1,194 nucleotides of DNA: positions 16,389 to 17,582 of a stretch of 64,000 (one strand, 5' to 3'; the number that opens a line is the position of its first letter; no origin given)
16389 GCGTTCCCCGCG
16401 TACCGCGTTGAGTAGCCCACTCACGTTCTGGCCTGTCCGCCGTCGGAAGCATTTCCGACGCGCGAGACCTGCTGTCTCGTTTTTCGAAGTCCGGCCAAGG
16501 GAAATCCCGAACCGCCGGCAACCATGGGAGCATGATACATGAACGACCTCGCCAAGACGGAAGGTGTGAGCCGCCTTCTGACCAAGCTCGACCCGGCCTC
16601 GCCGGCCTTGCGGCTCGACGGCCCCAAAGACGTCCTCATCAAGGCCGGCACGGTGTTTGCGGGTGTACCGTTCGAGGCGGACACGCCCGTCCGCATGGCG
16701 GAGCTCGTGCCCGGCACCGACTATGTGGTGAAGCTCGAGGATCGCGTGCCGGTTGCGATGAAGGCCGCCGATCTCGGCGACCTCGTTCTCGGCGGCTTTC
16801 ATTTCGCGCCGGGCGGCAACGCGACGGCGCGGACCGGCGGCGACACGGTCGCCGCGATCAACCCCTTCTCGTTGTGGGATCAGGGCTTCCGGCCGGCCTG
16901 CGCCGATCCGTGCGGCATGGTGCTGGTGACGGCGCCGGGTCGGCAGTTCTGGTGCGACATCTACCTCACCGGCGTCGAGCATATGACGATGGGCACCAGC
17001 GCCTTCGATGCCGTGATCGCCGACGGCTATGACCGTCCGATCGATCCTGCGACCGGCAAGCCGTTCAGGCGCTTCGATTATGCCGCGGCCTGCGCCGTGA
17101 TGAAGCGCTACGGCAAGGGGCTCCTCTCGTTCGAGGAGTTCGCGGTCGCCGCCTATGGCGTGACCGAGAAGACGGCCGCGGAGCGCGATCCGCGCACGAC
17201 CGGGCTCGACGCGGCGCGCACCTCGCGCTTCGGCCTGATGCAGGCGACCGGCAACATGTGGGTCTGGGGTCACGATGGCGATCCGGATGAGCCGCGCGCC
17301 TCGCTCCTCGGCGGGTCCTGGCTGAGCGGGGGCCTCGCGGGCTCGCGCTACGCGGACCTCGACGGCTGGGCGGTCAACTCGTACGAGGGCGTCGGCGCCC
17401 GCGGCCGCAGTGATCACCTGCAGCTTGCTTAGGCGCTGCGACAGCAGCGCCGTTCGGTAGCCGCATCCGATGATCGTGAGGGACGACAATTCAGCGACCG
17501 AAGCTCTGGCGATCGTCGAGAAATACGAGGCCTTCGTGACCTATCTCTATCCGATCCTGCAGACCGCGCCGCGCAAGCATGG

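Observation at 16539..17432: Mtd-like DGR targets uncoupled from the virion: early-region location and apparently no N-terminal beta-prism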

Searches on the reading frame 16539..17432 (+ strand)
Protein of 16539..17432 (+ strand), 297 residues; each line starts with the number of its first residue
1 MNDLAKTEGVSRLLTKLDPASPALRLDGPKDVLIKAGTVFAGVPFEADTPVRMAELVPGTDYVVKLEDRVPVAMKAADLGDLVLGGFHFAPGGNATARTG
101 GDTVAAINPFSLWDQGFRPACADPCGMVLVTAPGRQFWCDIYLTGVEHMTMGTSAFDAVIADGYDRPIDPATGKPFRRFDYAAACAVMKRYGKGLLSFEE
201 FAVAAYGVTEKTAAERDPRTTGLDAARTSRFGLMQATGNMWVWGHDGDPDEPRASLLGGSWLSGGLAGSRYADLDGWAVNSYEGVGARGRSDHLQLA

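Call 4: search_protein_families(library=pfam, proteins=[window:16539-17432:+], max_evalue=0.01)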
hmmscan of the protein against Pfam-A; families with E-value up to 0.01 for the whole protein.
window:16539-17432:+ (297 aa): 1 family
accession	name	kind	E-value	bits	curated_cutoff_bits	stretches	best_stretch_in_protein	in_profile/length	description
PF21916.1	mtd_2nd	-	1.6e-05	25.6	24.6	1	58-114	46-115/115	Mtd second domain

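Call 8: search_dna_similar(query=window:16539-17432:+, collection=phages, mode=protein, max_rows=30)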
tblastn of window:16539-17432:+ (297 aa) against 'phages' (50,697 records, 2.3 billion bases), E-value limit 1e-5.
Records with a match: 14; places in all: 14; records where one place covers at least 80% of the query: 5.
Best place of each record, by identity: <60% 14.
By first word of the organism name: Bordetella 5; Synechococcus 4; Marinomonas 2; Escherichia 2; Chromohalobacter 1.
By host as written in the record: - 6; Bordetella bronchiseptica 2; Marinomonas sp. IMCC12026 2; Synechococcus sp. CB0202 2; Synechococcus sp. CB0201 2.
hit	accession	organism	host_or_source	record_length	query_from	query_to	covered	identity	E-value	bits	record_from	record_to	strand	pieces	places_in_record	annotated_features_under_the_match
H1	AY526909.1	Bordetella phage BIP-1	-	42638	4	296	99%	36.7%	5e-38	148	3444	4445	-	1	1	variable region 1; VR1; element of tropism-switching cassette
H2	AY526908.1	Bordetella phage BMP-1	-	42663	4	246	82%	38.2%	8e-39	150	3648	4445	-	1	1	none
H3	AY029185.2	Bordetella phage BPP-1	-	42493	4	246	82%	38.2%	9e-39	150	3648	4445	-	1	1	mtd: phage tail protein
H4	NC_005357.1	Bordetella phage BPP-1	Bordetella bronchiseptica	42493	4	246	82%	38.2%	9e-39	150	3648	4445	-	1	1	mtd: tail protein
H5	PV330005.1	Bordetella phage vB_BbrP_003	Bordetella bronchiseptica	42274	4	246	82%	38.2%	3e-38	149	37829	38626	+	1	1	hypothetical protein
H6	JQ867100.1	Marinomonas phage P12026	Marinomonas sp. IMCC12026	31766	14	246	78%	35.4%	2e-23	105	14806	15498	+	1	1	hypothetical protein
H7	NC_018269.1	Marinomonas phage P12026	Marinomonas sp. IMCC12026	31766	14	246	78%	35.4%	2e-23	105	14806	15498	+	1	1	tail protein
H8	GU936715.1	Synechococcus phage S-CBS3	Synechococcus sp. CB0202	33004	22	246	76%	34.1%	7e-21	98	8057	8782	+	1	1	mtd: major tropism determinant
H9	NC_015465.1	Synechococcus phage S-CBS3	Synechococcus sp. CB0202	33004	22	246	76%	34.1%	7e-21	98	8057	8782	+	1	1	mtd: tail protein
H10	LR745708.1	Escherichia phage T7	-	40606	10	246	80%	32.0%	3e-22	102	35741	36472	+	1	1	17: tail fibre protein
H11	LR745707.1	Escherichia phage T7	-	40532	10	246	80%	31.4%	4e-18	90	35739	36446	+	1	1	17: tail fiber protein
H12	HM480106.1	Synechococcus phage S-CBS1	Synechococcus sp. CB0201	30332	32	246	72%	30.9%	6e-21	99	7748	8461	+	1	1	mtd: major tropism determinant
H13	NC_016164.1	Synechococcus phage S-CBS1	Synechococcus sp. CB0201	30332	32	246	72%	30.9%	6e-21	99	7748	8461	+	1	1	mtd: tail protein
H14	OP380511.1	Chromohalobacter phage YPCBV-1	-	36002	84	241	53%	35.0%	8e-8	59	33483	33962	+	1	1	SUMF1/EgtB/PvdO family nonheme iron enzyme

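Call 15: search_protein_families(library=phrogs, proteins=[window:16539-17432:+], max_evalue=0.001)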
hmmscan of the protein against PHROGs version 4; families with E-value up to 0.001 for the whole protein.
window:16539-17432:+ (297 aa): 1 family
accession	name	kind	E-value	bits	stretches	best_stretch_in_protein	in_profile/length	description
phrog_11262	-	tail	5.3e-82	277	1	4-296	65-392/393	tail protein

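Call 18: find_homologous_proteins(query=window:16539-17432:+, max_evalue=0.00001)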
Query window:16539-17432:+ (297 aa): 806 proteins with E <= 0.00001 among 6388 candidates; the best 120 are listed.
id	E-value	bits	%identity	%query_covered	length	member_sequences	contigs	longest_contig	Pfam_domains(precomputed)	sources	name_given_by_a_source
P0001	3.2e-199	679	100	100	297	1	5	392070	PF21916.2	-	-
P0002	3.4e-135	468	71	100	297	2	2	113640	PF21916.2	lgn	-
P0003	1.1e-133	463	71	99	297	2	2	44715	PF21916.2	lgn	-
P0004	6.2e-132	458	69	100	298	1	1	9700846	PF21916.2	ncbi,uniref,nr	ncbi:hypothetical protein [Bradyrhizobium sp. SEMIA]|uniref:hypothetical protein n=1 Tax=Bradyrhizob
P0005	7.2e-131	454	70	100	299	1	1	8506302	-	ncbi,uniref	ncbi:hypothetical protein ACRQ5Q_16765 [Bradyrhizobium sp. PMVTL-01]|uniref:hypothetical protein n=1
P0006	5.7e-125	435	68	99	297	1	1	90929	PF21916.2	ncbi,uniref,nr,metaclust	ncbi:hypothetical protein PMI42_04826 [Bradyrhizobium sp. YR681]|uniref:phage major tropism determin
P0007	2.6e-119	416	66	100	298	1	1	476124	PF21916.2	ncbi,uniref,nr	ncbi:hypothetical protein SAMN05216337_1001213 [Bradyrhizobium brasilense]|uniref:Uncharacterized pr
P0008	3.2e-119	416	67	95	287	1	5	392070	-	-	-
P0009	1.6e-116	407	68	95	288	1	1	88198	PF21916.2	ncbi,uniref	ncbi:hypothetical protein QMZ05_12720 [Bradyrhizobium sp. INPA03-11B]|uniref:hypothetical protein n=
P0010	2.1e-114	400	65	99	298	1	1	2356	PF21916.2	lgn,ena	-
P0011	1.9e-113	397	64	99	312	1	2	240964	PF21916.2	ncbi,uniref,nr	ncbi:hypothetical protein [Bradyrhizobium elkanii]|uniref:hypothetical protein n=1 Tax=Bradyrhizobiu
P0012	3.8e-112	393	63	98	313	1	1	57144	PF21916.2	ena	-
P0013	1.6e-108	381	63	95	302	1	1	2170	-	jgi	jgi:hypothetical protein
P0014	5.9e-108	379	61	99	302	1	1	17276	PF21916.2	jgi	jgi:hypothetical protein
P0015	1.2e-107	378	60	99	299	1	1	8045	-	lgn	-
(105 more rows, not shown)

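Call 19: find_related_loci(query=window:16539-17432:+, collection=viral_contigs, flank=10000)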
Query window:16539-17432:+ (297 aa) in viral_contigs; peptide patterns used: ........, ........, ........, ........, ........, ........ (x = any residue, [..] = any of these).
36 stretches matched a pattern; 33 encode a relative of the query (tblastn E <= 1e-3); 33 distinct loci.
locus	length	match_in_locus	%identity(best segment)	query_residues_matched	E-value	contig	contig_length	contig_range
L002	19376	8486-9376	66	1-296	4e-121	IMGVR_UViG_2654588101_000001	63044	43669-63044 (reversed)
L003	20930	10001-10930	64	1-295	8e-113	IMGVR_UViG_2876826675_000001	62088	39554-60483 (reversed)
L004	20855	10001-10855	63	14-295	3e-110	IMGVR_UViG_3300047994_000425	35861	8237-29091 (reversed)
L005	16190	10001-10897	60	6-296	3e-105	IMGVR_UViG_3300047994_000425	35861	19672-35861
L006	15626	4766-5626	61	14-297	5e-105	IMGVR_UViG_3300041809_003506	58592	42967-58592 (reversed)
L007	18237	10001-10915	58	1-297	2e-104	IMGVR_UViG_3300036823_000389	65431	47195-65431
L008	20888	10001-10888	57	6-297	2e-102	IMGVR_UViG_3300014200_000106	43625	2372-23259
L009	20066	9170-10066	56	1-296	2e-101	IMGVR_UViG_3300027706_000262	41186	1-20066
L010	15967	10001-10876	59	13-297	1e-100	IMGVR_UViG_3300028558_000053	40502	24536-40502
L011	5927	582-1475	56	1-296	9e-101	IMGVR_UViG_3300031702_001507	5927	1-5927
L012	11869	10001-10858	60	14-296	2e-97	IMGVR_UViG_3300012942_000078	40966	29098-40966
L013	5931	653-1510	58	14-296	1e-97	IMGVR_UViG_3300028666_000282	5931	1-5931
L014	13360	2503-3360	58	14-296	8e-95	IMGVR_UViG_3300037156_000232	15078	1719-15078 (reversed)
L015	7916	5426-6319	53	1-297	2e-92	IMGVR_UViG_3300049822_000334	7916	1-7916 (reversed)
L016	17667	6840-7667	59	1-272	3e-92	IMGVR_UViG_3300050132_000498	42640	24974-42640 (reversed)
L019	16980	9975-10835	59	14-297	5e-90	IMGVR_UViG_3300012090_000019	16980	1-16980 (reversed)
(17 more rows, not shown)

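Call 27: search_solved_structures(query=window:16539-17432:+, show_alignments=1, max_evalue=0.01)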
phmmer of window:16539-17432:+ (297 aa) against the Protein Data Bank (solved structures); distinct sequences matched with E-value up to 0.01: 6.
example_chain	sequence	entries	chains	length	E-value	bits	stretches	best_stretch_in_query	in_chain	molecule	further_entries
1yu4_A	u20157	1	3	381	3.1e-43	151.4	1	5-296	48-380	Major Tropism Determinant (Mtd-U1)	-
1yu3_A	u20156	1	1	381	4.1e-43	151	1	5-296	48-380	Major Tropism Determinant (Mtd-I1)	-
1yu1_A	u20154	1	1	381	5.1e-43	150.7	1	5-296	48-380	Major Tropism Determinant (Mtd-P3c)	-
1yu2_A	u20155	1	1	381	9.2e-42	146.5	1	5-296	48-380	Major Tropism Determinant (Mtd-M1)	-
1yu0_A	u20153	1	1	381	2.7e-41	145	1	5-296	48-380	Major Tropism Determinant (Mtd-P1)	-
2iou_A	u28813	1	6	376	2.9e-41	144.9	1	5-295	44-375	Major Tropism Determinant P1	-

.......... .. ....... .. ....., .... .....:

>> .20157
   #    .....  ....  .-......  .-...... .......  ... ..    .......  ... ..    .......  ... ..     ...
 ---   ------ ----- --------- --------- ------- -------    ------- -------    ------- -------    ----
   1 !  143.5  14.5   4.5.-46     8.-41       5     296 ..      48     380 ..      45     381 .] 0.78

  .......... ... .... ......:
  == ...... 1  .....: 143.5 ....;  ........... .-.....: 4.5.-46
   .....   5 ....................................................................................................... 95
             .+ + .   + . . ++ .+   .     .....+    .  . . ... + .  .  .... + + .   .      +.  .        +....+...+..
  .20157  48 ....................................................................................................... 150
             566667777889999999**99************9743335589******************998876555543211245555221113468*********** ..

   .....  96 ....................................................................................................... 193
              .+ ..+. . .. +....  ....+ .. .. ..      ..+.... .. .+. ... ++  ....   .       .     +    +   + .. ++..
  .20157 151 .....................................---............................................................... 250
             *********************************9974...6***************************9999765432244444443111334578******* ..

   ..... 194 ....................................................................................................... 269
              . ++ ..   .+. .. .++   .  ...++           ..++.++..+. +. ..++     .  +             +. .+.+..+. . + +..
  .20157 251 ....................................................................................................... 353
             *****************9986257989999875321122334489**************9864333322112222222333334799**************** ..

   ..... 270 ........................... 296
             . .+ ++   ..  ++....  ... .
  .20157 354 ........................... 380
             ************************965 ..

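Call 32: predict_structure(alignment_id=A2)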
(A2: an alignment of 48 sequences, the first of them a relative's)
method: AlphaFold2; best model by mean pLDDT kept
length: 297 residues; sequences in the alignment: 48
mean_pLDDT: 70.6   pTM: 0.71
mean pLDDT of the five models: 70.6, 68.5, 63.7, 63.1, 59.3
residues with pLDDT >= 90: 83; 70-90: 96; 50-70: 36; < 50: 82
segments of 3 or more residues with pLDDT < 50: 1-10, 98-100, 210-215, 237-297
pLDDT, mean of each block of 10 residues (from residue 1): 37 87 94 97 97 90 94 85 89 58 79 90 86 88 78 72 81 89 87 84 69 51 59 57 36 36 35 39 33 29
secondary structure, 60 per line:
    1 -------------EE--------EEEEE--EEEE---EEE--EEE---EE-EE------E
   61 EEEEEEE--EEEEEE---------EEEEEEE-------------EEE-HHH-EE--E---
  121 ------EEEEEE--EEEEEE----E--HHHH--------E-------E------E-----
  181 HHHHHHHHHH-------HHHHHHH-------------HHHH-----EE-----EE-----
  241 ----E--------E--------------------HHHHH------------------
elements in order: E24-28 E31-34 E38-40 E43-45 E60-67 E70-75 E85-91 E105-107 E127-132 E135-140 H148-151 H181-190 H198-204 H218-221 H275-279

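Call 36: fold_search(model_id=the predicted structure, library=pdb)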
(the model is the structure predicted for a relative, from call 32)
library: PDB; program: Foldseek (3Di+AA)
matches with E <= 10: 500; with E <= 0.001: 5
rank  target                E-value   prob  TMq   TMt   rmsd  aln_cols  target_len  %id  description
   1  1yu4_A                3.5e-18  1.00  0.65  0.52   3.7       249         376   38  Major Tropism Determinant U1 Variant (released 2005-09-20)
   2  1yu1                  6.0e-18  1.00  0.65  0.52   3.7       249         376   37  Major Tropism Determinant P3c Variant (released 2005-09-20)
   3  1yu2                  8.1e-18  1.00  0.64  0.51   3.9       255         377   36  Major Tropism Determinant M1 Variant (released 2005-09-20)
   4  1yu0                  1.3e-17  1.00  0.65  0.52   3.7       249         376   38  Major Tropism Determinant P1 Variant (released 2005-09-20)
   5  1yu3                  1.8e-17  1.00  0.65  0.52   3.7       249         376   37  Major Tropism Determinant I1 Variant (released 2005-09-20)
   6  8kec_A                3.7e-01  0.30  0.20  0.16  14.5       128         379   12  Cyanophage A-1(L) tail fiber (released 2024-04-10)
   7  2lnc_MODEL_1_A        5.0e-01  0.01  0.09  0.11  15.7       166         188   15  Solution NMR structure of Norwalk virus protease (released 2012-12-26)
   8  8hvz_B                6.4e-01  0.04  0.13  0.13  12.7       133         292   11  Crystal structure of SARS-Cov-2 main protease V186F mutant in complex with PF07304814 (released 2024-01-17)
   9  8j39_B                7.3e-01  0.03  0.11  0.11  12.4       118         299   10  Crystal structure of SARS-Cov-2 main protease V186F mutant in complex with PF00835231 (released 2024-04-17)
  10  8hut_A                7.7e-01  0.01  0.08  0.08  16.3       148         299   10  Crystal structure of MERS main protease in complex with S217622 (released 2023-06-21)
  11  7ca8_A                8.2e-01  0.03  0.11  0.11  12.0       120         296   11  The crystal structure of COVID-19 main protease in complex with an inhibitor Shikonin (released 2021-04-07)
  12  9mco_B                8.2e-01  0.03  0.13  0.13  12.9       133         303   12  Crystal structure of SARS-Cov-2 main protease E166N mutant in complex with Leritrelvir (released 2026-03-25)
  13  5gwy_B                8.7e-01  0.02  0.10  0.09  12.6       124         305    7  Structure of Main Protease from Human Coronavirus NL63: Insights for Wide Spectrum Anti-Coronavirus Drug Design (released 2017-09-20)
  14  7xb3_A                8.7e-01  0.02  0.11  0.11  12.3       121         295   12  Crystal structure of SARS-Cov-2 main protease D48N mutant (released 2023-03-22)
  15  8ig5_A                8.7e-01  0.02  0.12  0.12  12.8       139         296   12  Crystal structure of SARS main protease in complex with GC376 (released 2024-03-06)
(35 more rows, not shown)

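Call 40: find_encoding_contigs(protein=P0001, flank=10000, max_places=5)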
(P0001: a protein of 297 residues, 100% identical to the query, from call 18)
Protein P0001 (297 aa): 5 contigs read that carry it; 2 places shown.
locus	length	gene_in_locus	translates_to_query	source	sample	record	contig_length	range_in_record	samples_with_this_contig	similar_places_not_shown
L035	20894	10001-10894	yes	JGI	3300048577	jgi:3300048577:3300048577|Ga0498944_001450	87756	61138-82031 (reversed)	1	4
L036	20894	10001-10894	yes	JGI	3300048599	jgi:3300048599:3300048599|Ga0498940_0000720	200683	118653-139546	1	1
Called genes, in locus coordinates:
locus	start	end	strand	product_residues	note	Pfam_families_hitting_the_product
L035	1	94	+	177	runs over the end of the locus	PF03981:Ubiq_cyt_C_chap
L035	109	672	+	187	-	PF02620:YceD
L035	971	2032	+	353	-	PF02504:FA_synthesis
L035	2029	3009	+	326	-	PF00108:Thiolase_N (weak), PF08545:ACP_syn_III, PF08541:ACP_syn_III_C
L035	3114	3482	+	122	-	PF18291:HU-HIG, PF00216:Bac_DNA_binding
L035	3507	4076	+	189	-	PF00376:MerR, PF13411:MerR_1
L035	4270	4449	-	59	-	-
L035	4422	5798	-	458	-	PF00589:Phage_integrase, PF13392:HNH_3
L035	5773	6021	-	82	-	-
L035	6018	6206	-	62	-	-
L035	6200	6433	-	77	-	-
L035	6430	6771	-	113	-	-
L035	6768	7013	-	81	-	-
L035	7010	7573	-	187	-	-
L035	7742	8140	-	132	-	-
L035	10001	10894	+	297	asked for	PF21916:mtd_2nd (faint)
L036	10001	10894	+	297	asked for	PF21916:mtd_2nd (faint)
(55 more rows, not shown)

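Call 52: get_annotated_region(hit=H9, flank=9000)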
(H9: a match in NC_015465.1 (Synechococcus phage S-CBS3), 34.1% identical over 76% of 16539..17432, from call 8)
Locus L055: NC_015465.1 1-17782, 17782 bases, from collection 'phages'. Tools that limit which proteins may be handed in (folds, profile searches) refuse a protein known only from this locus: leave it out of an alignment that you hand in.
description: Synechococcus phage S-CBS3, complete genome.
organism: Synechococcus phage S-CBS3 (NCBI taxid 753085)
taxonomy: Viruses; Duplodnaviria; Heunggongvirae; Uroviricota; Caudoviricetes
host: Synechococcus sp. CB0202; source: surface water in Chesapeake Bay stn. 804; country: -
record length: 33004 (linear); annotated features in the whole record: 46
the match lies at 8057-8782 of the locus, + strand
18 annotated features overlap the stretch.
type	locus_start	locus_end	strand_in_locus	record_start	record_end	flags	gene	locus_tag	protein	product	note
CDS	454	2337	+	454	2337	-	terL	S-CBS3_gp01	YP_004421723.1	terminase large subunit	-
CDS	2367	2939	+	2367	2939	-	-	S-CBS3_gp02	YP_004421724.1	head-tail joining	-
CDS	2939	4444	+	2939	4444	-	-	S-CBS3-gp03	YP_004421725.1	portal protein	-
CDS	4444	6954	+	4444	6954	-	-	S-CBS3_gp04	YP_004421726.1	major head protein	-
CDS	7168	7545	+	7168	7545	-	-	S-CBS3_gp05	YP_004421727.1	hypothetical protein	-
CDS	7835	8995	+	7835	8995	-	mtd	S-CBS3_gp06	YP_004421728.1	tail protein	-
CDS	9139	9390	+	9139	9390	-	-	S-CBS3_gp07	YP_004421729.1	hypothetical protein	-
CDS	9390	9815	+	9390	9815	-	-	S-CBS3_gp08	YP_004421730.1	hypothetical protein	-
CDS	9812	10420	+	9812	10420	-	-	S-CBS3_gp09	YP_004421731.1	tail fiber protein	-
CDS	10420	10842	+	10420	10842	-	-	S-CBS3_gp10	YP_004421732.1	tail terminator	-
CDS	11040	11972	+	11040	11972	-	-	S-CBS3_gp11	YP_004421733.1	hypothetical protein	-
CDS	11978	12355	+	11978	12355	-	-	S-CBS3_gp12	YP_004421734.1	hypothetical protein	-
CDS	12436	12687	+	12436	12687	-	-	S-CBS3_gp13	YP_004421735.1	tail length tape measure protein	-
CDS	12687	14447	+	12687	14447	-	-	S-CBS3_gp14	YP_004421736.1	tail length tape measure protein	-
CDS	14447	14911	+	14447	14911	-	-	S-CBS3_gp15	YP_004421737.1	hypothetical protein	-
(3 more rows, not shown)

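Call 53: get_annotated_region(hit=H7, flank=9000)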
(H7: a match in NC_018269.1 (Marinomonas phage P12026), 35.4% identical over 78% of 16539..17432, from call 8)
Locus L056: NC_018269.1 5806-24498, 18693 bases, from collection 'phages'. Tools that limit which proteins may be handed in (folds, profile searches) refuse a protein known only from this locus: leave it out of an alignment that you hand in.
description: Marinomonas phage P12026, complete genome.
organism: Marinomonas phage P12026 (NCBI taxid 1176423)
taxonomy: Viruses; Duplodnaviria; Heunggongvirae; Uroviricota; Caudoviricetes
host: Marinomonas sp. IMCC12026; source: seawater; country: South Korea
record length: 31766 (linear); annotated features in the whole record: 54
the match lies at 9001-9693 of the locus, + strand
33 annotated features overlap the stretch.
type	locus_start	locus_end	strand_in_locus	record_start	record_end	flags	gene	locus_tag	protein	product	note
CDS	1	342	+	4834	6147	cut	-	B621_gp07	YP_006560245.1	phage major capsid protein, HK97 family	-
CDS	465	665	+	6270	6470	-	-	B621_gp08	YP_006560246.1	hypothetical protein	-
CDS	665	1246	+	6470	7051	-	-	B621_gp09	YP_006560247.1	head-tail adaptor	containing head-tail connector protein gp6 of Bacteriophage HK97; cl12049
CDS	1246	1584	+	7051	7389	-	-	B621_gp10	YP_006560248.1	head closure Hc1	-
CDS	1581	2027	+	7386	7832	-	-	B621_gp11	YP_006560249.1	hypothetical protein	containing bacteriophage protein of unknown function (DUF646); cl12124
CDS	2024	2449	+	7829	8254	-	-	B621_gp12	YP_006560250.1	tail terminator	containing Protein of unknown function (DUF3168); cl12902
CDS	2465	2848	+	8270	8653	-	-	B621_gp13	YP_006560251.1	phage major tail protein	-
CDS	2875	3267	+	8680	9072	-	-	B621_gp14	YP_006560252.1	hypothetical protein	-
CDS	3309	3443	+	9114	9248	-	-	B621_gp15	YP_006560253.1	hypothetical protein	-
CDS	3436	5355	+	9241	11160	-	-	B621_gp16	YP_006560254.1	tail length tape measure protein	-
CDS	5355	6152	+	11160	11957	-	-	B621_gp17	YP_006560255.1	hypothetical protein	-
CDS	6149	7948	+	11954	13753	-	-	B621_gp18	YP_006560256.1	tail fiber protein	similar to phage tail fiber adhesin (ORF45) of Pseudoalteromonas phage H105/1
CDS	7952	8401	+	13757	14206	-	-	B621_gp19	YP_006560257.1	hypothetical protein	-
CDS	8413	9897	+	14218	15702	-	-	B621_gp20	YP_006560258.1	tail protein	containing major tropism determinant domain; PHA00653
CDS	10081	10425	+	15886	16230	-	-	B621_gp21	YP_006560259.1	hypothetical protein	-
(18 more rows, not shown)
